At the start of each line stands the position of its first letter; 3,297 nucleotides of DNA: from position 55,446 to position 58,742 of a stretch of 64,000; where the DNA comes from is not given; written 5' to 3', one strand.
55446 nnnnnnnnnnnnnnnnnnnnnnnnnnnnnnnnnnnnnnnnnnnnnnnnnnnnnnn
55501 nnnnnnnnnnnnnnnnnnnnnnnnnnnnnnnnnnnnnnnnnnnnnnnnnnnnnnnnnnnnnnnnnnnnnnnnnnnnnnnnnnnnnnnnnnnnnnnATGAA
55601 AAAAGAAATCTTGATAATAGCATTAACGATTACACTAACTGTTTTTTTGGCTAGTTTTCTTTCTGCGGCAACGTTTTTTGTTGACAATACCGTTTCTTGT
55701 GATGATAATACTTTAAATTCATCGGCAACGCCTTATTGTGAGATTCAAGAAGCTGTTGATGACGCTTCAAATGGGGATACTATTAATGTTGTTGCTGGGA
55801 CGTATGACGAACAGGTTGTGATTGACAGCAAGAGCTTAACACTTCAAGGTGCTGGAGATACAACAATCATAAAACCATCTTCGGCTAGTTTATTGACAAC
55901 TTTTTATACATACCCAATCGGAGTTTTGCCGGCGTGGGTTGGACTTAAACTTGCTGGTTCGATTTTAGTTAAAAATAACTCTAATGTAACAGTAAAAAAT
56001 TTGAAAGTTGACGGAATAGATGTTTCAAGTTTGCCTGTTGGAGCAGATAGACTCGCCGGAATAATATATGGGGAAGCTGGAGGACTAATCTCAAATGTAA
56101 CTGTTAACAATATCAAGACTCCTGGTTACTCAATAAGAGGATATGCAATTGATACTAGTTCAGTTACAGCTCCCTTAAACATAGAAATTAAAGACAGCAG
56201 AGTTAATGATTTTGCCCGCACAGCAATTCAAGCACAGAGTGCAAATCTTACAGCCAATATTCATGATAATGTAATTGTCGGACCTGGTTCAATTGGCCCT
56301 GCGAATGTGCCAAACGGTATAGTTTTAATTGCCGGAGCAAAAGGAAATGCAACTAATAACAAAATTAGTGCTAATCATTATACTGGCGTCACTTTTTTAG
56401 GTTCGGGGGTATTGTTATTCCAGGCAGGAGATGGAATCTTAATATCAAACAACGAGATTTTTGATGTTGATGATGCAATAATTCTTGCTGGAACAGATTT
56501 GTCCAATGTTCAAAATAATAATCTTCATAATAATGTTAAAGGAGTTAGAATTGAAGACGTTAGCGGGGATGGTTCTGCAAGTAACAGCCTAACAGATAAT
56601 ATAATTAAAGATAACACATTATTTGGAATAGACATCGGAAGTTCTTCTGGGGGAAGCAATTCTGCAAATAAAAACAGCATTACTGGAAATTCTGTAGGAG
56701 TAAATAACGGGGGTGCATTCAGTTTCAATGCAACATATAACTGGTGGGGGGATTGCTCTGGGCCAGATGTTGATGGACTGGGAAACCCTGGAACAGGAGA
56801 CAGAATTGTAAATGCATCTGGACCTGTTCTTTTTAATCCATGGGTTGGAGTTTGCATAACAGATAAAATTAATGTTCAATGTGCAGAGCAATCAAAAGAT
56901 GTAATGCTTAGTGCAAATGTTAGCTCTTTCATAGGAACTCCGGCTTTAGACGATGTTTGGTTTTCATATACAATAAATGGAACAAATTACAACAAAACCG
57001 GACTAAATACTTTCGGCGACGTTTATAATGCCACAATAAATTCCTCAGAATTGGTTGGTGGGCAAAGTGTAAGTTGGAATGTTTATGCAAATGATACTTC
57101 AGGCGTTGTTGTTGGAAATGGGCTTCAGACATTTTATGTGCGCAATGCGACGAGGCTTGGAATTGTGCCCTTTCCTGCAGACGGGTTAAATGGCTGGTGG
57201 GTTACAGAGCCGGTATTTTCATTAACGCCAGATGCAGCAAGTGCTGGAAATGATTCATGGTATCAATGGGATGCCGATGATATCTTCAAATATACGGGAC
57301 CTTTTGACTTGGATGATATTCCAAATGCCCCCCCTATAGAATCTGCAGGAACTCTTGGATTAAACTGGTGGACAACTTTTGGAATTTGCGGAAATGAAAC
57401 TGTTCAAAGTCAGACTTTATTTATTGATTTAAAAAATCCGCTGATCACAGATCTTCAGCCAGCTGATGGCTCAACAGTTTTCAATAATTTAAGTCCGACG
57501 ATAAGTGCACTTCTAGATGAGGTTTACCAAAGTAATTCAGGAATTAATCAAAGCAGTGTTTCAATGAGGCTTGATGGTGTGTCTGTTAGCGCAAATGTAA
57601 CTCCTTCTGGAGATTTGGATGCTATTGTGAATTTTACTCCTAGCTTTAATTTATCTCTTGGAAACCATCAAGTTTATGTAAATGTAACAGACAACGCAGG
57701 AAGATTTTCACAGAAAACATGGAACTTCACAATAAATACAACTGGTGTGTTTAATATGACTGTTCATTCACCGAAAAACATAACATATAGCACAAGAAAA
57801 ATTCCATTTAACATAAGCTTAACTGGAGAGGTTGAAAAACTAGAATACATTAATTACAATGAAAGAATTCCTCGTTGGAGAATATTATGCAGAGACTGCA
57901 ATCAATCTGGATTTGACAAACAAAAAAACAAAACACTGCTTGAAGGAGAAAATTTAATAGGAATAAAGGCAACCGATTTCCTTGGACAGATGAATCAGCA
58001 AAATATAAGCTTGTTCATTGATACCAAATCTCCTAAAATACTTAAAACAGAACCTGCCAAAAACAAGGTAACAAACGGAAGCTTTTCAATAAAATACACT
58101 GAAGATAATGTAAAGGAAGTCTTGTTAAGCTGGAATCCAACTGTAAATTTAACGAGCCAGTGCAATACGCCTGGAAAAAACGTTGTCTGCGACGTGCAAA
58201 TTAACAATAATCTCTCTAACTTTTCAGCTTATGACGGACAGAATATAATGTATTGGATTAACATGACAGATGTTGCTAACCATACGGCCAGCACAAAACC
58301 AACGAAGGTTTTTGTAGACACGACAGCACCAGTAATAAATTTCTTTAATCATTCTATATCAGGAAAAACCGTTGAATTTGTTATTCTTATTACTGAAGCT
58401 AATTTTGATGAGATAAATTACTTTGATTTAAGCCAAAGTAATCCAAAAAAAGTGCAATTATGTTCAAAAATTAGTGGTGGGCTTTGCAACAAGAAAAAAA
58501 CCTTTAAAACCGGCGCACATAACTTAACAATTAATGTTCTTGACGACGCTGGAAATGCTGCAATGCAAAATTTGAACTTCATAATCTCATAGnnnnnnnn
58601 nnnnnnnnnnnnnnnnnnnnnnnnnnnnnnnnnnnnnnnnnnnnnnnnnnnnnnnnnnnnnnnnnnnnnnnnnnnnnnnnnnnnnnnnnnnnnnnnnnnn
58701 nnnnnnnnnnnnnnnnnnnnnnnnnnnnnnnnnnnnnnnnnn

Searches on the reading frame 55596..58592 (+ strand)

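Call 49: search_protein_families(library=pfam, proteins=[window:55596-58592:+], max_evalue=0.01)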
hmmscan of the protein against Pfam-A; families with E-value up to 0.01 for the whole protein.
window:55596-58592:+ (998 aa): 3 families
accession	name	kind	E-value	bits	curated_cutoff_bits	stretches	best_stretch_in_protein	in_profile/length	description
PF19077.6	Big_13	-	1.3e-09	38.9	27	1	673-715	59-102/102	Bacterial Ig-like domain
PF13229.12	Beta_helix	-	2.1e-09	37.7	25.9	1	238-374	22-147/158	Right handed beta helix region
PF05048.19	NosD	-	0.0001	22.3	23.6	1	237-370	36-154/212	Periplasmic copper-binding protein (NosD)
